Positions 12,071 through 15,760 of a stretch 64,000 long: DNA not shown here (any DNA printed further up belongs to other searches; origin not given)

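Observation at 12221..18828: Isolated relic of an F-type type IV secretion mating-pair-stabilisation module (TraF-like, possible TraH-like, TraG-N-like) without the rest of a conjugation system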

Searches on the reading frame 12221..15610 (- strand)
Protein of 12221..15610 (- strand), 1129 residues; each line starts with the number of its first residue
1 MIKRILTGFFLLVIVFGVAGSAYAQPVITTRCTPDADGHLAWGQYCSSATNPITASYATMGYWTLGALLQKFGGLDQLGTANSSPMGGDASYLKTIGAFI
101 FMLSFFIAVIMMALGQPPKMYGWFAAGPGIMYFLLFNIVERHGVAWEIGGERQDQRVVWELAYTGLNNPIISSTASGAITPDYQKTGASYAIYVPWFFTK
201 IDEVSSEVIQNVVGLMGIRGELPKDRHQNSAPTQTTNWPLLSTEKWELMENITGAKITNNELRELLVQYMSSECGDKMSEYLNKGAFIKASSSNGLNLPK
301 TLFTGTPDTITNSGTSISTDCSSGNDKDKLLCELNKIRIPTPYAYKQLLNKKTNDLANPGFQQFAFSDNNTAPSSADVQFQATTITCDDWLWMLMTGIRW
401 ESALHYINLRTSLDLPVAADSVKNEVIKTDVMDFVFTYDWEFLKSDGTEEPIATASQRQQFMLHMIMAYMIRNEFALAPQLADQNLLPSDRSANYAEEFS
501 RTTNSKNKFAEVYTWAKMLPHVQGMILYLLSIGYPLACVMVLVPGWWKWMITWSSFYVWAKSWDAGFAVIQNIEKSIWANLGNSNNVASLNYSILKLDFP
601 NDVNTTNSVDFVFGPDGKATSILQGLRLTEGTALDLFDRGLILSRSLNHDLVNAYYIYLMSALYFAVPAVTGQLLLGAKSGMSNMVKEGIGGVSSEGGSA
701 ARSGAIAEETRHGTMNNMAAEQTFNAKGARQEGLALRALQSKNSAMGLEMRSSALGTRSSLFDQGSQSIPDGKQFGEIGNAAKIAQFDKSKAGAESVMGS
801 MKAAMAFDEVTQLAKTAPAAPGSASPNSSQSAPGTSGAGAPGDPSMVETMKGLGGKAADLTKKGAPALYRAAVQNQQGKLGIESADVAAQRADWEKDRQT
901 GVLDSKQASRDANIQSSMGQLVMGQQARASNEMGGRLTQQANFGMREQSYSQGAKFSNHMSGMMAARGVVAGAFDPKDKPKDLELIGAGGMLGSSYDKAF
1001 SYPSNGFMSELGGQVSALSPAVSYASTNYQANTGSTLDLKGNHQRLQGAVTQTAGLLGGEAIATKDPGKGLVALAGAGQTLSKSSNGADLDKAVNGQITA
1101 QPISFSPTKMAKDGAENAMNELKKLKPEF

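Call 4: search_protein_families(library=pfam, proteins=[window:12221-15610:-], max_evalue=1)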
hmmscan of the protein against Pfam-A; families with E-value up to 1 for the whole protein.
window:12221-15610:- (1129 aa): 2 families
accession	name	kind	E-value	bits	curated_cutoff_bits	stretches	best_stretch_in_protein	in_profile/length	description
PF11590.13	DNAPolymera_Pol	-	0.068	13.5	26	1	693-711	7-25/36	DNA polymerase catalytic subunit Pol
PF24454.1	DUF7570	-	0.26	11.8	27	1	246-275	35-63/94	Family of unknown function (DUF7570)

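Call 5: search_protein_families(library=ncbifam, proteins=[window:12221-15610:-], max_evalue=1)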
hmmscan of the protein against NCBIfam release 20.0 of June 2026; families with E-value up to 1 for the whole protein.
window:12221-15610:- (1129 aa): 0 families

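Call 6: find_homologous_proteins(query=window:12221-15610:-)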
Query window:12221-15610:- (1129 aa): 5 proteins with E <= 0.001 among 8000 candidates.
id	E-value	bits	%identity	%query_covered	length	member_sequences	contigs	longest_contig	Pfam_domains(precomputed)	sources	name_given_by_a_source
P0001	0.0e+0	2550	100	100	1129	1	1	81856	-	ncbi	-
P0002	0.0e+0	1725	75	91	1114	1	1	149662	-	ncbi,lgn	-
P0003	7.5e-232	790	42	92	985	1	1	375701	-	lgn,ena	-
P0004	3.6e-212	725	39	89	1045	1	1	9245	-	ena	-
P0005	1.8e-87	312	29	65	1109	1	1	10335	PF07916.17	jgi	-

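Call 9: find_encoding_contigs(protein=P0005, flank=10000, max_places=3)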
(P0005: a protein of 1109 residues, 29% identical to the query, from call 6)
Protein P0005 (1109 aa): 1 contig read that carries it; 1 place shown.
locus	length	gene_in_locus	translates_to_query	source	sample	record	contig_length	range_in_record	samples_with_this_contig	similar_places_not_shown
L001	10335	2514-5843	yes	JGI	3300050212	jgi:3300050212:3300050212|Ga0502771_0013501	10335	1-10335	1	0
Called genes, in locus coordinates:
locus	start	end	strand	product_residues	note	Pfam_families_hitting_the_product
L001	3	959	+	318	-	?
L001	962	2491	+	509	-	-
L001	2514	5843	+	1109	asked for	PF07916:TraG_N (weak)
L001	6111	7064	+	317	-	-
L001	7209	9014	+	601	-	-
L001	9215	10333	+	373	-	?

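Call 10: find_encoding_contigs(protein=P0003, flank=10000, max_places=3)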
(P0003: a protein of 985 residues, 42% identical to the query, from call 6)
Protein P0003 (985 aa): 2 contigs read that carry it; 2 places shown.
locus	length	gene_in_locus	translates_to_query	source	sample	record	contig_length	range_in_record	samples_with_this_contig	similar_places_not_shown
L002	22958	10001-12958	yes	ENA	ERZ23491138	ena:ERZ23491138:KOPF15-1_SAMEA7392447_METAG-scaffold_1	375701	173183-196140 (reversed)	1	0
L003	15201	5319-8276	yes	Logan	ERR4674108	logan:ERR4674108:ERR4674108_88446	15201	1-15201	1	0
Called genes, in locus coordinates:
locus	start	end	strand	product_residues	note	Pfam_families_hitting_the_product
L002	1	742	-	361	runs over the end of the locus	PF05222:AlaDh_PNT_N, PF01262:AlaDh_PNT_C, PF02826:2-Hacid_dh_C (weak), PF03807:F420_oxidored (weak)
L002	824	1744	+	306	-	PF00763:THF_DHG_CYH, PF02882:THF_DHG_CYH_C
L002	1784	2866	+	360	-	PF01571:GCV_T, PF08669:GCV_T_C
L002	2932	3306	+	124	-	PF01597:GCV_H, PF00364:Biotin_lipoyl (weak)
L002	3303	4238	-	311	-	-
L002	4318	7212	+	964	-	PF02347:GDC-P, PF01212:Beta_elim_lyase (faint), PF00266:Aminotran_5 (weak), PF21478:GcvP2_C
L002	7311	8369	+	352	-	-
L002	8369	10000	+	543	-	-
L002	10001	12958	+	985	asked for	-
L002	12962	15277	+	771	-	-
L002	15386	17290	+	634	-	-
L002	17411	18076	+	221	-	PF01797:Y1_Tnp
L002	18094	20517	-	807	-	PF00912:Transgly, PF00905:Transpeptidase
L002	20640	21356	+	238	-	PF20772:TACO1_YebC_N, PF01709:Transcrip_reg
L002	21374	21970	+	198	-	PF01330:RuvA_N, PF14520:HHH_5, PF07499:RuvA_C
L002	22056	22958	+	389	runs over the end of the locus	PF13173:AAA_14, PF13635:DUF4143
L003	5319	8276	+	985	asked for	-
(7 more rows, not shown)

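Call 11: find_related_loci(query=A1, collection=genome_contigs, flank=10000)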
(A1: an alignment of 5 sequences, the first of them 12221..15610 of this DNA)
Query A1 (1129 aa) in genome_contigs; peptide patterns used: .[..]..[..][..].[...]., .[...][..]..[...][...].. (x = any residue, [..] = any of these).
36 stretches matched a pattern; 2 encode a relative of the query (tblastn E <= 1e-3); 2 distinct loci.
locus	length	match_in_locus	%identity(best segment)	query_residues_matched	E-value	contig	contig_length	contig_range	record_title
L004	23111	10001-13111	75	1-1033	0e+0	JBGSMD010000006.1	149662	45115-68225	MAG: Bdellovibrionota bacterium isolate JTS-AC222 k141_9437, whole genome shotgun sequence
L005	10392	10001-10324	29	53-170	2e-10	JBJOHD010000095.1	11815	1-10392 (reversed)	MAG: Pseudomonadota bacterium isolate sharkriverslough_2019_sw_WHONDRS-S19S_0042_B_bin.30 scaffold_1346246, whole genome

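Call 14: search_protein_families(library=pfam, proteins=[L002:7311-8369:+, L002:8369-10000:+, L002:10001-12958:+, L002:12962-15277:+, L002:15386-17290:+, L001:962-2491:+, L001:2514-5843:+, L001:6111-7064:+, L001:7209-9014:+, L001:3-959:+], max_evalue=1)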
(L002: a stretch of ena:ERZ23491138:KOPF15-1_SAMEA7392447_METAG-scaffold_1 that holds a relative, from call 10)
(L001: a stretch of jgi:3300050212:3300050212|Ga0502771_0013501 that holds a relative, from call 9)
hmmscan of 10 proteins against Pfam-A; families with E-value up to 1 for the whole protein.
L002:7311-8369:+ (352 aa): 1 family
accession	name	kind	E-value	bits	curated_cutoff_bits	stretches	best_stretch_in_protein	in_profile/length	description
PF13728.12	TraF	-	0.025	14.8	23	1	240-339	130-215/224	F plasmid transfer operon protein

L002:8369-10000:+ (543 aa): 2 families
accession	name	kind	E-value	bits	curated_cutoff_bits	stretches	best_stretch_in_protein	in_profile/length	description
PF23659.1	UFL1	-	0.04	14.8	27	1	314-389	18-92/120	E3 UFM1-protein ligase 1-like domain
PF10163.14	EnY2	-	0.18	12.6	27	1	328-384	19-75/83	Transcription factor e(y)2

L002:10001-12958:+ (985 aa): 0 families

L002:12962-15277:+ (771 aa): 2 families
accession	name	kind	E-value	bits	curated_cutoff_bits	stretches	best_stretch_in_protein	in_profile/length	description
PF11140.13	DUF2913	-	0.041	14.1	23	1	479-565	95-174/207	Protein of unknown function (DUF2913)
PF02224.24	Cytidylate_kin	-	0.28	11.3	26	1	105-151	137-183/211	Cytidylate kinase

L002:15386-17290:+ (634 aa): 1 family
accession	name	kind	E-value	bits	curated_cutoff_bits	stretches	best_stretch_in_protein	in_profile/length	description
PF22192.2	GtgE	-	0.026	14.6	27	1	89-151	29-92/169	GtgE peptidase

L001:962-2491:+ (509 aa): 0 families

L001:2514-5843:+ (1109 aa): 1 family
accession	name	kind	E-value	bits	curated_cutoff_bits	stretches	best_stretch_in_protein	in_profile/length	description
PF07916.16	TraG_N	-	1.7e-05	24.4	36.1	1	512-645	270-404/462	TraG-like protein, N-terminal region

L001:6111-7064:+ (317 aa): 0 families

L001:7209-9014:+ (601 aa): 3 families
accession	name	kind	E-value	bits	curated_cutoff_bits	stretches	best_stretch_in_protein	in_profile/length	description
PF13599.13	Pentapeptide_4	-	0.0023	18.4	38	1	340-400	3-63/78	Pentapeptide repeat region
PF13576.12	Pentapeptide_3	-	0.048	14.3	27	1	341-382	2-46/48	Pentapeptide repeats (9 copies)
PF18513.6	Pro_sub2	-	0.17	12.6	25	0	300-342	10-51/88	Prodomain subtilisin 2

L001:3-959:+ (318 aa): 1 family
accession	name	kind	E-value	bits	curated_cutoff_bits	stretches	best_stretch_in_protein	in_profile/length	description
PF13905.12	Thioredoxin_8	-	0.00016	22.3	27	1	208-289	4-89/94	Thioredoxin-like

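Call 31: search_solved_structures(query=A1, max_evalue=10)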
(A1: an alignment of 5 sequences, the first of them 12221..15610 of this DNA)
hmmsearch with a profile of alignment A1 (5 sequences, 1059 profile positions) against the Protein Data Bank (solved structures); distinct sequences matched with E-value up to 10: 2.
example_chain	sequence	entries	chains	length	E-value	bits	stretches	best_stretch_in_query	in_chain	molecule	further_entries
9s0y_AE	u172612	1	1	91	2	9.2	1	838-910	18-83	tail channel protein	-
7elh_e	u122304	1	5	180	10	6.9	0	752-865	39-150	Lambda 1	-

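Call 32: search_protein_representatives(alignment_id=A1)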
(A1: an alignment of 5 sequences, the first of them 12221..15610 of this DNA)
Query: 5 sequences, 1059 profile positions. Proteins with E-value up to 0.001 (for the whole library): 765; up to 1e-10: 664; up to 1e-30: 193. The best 150 are listed.
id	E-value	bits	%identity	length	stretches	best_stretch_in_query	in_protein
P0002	0.0e+00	1752.3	-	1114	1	1-1054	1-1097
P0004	0.0e+00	1621.8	-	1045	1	6-1027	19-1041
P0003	0.0e+00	1561.0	-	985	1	1-1041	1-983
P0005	0.0e+00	1367.6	-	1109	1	1-1059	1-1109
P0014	0.0e+00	1138.6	-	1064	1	39-1002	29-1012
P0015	1.5e-238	810.9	-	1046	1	43-1004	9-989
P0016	1.6e-231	787.7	-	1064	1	43-960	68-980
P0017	1.8e-227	774.3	-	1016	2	43-794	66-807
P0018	3.4e-226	770.0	-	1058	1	13-1002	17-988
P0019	1.5e-225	767.8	-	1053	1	36-1009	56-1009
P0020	9.5e-225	765.2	-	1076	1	43-1000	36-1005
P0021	8.4e-220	748.8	-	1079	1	44-1017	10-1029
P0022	6.1e-219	746.0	-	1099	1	46-1025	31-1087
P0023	1.2e-217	741.8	-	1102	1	43-993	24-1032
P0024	3.1e-217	740.3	-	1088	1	31-997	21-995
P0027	2.8e-214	730.6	-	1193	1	36-994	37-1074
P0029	2.2e-213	727.6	-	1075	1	41-1029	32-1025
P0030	2.0e-212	724.4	-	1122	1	42-1027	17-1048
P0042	1.8e-206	704.7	-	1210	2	39-815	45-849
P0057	2.1e-198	678.0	-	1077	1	37-998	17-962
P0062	1.9e-196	671.5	-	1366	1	39-1038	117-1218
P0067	3.9e-193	660.5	-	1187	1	48-1029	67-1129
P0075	1.5e-187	642.0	-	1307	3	45-810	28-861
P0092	1.2e-180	619.2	-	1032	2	39-855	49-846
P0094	4.7e-179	613.9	-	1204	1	41-1000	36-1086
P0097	2.2e-177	608.4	-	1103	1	44-1015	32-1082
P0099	7.1e-177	606.7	-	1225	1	43-975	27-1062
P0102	5.0e-175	600.6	-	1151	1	43-996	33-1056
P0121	2.3e-162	558.7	-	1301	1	2-983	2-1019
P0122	5.8e-162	557.3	-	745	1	265-1000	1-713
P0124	6.9e-159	547.2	-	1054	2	38-800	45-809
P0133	9.4e-153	526.9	-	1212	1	43-974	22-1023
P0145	2.3e-133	462.7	-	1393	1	42-735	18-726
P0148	1.1e-130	453.8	-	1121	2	109-805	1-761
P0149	3.7e-130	452.0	-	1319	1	32-870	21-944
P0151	3.5e-128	445.5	-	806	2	305-793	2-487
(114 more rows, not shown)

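Call 34: search_protein_families(library=pfam, alignment_id=A3, max_evalue=0.01)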
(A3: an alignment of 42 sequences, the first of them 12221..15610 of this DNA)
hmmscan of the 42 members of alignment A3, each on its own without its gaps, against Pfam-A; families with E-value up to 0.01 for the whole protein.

A. member 1, window:12221-15610:- (1129 aa): 0 families

B. families by the number of members that match (of 42 scanned): 1 family
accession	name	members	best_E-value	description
PF07916.16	TraG_N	6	1.7e-05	TraG-like protein, N-terminal region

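Call 50: find_homologous_proteins(query=A4, max_evalue=0.001)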
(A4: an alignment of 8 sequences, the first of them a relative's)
Query A4 (8 sequences): 8000 candidates shared short words with the query, none scored E <= 0.001.

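Call 53: find_encoding_contigs(protein=P0014, flank=10000, max_places=2)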
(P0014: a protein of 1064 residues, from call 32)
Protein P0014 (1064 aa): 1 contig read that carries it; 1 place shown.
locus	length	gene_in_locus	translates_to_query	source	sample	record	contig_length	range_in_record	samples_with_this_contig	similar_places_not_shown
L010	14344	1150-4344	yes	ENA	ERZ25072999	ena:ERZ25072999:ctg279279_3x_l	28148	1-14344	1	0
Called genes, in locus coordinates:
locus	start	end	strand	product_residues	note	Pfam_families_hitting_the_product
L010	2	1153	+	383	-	?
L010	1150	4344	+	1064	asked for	-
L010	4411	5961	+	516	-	-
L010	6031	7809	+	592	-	-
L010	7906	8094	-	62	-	PF05635:23S_rRNA_IVP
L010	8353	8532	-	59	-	-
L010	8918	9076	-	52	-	-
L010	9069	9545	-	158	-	-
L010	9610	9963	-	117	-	PF00589:Phage_integrase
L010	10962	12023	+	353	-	PF02812:ELFV_dehydrog_N, PF00208:ELFV_dehydrog (weak), PF02826:2-Hacid_dh_C (weak), PF00208:ELFV_dehydrog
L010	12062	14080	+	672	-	PF00270:DEAD (weak), PF04851:ResIII, PF17757:UvrB_inter, PF27431:UvrB_3rd, PF00271:Helicase_C, PF12344:UvrB, PF02151:UVR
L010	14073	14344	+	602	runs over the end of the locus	PF01541:GIY-YIG, PF27096:UvrC_M, PF02151:UVR (weak), PF22920:UvrC_RNaseH, PF08459:UvrC_RNaseH_dom, PF14520:HHH_5 (weak)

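Call 55: find_encoding_contigs(protein=P0149, flank=10000, max_places=2)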
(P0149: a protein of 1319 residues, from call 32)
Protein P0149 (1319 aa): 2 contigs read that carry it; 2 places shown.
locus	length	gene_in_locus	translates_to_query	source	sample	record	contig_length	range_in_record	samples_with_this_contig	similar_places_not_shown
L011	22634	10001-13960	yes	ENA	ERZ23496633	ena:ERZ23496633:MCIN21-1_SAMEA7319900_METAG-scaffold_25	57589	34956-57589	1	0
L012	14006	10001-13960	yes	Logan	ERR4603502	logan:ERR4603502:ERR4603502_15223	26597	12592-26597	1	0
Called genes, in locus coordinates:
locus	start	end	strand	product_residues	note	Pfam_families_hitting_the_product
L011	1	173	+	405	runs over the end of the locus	PF01571:GCV_T, PF08669:GCV_T_C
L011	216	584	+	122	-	PF01597:GCV_H, PF00364:Biotin_lipoyl (faint)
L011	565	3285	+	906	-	PF02347:GDC-P, PF00266:Aminotran_5 (weak), PF01212:Beta_elim_lyase (weak), PF21478:GcvP2_C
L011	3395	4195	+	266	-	-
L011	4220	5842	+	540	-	-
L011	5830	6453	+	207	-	-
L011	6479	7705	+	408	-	-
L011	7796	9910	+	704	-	-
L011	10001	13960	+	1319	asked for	-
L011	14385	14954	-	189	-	PF00293:NUDIX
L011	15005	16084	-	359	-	PF02628:COX15-CtaA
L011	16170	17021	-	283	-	PF00753:Lactamase_B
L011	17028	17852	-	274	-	PF01026:TatD_DNase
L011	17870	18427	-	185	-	PF01588:tRNA_bind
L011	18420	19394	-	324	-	PF13177:DNA_pol3_delta2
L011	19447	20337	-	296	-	PF02223:Thymidylate_kin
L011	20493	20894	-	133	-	PF00072:Response_reg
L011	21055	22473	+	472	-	PF19295:SufBD_N, PF01458:SUFBD_core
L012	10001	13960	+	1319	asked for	-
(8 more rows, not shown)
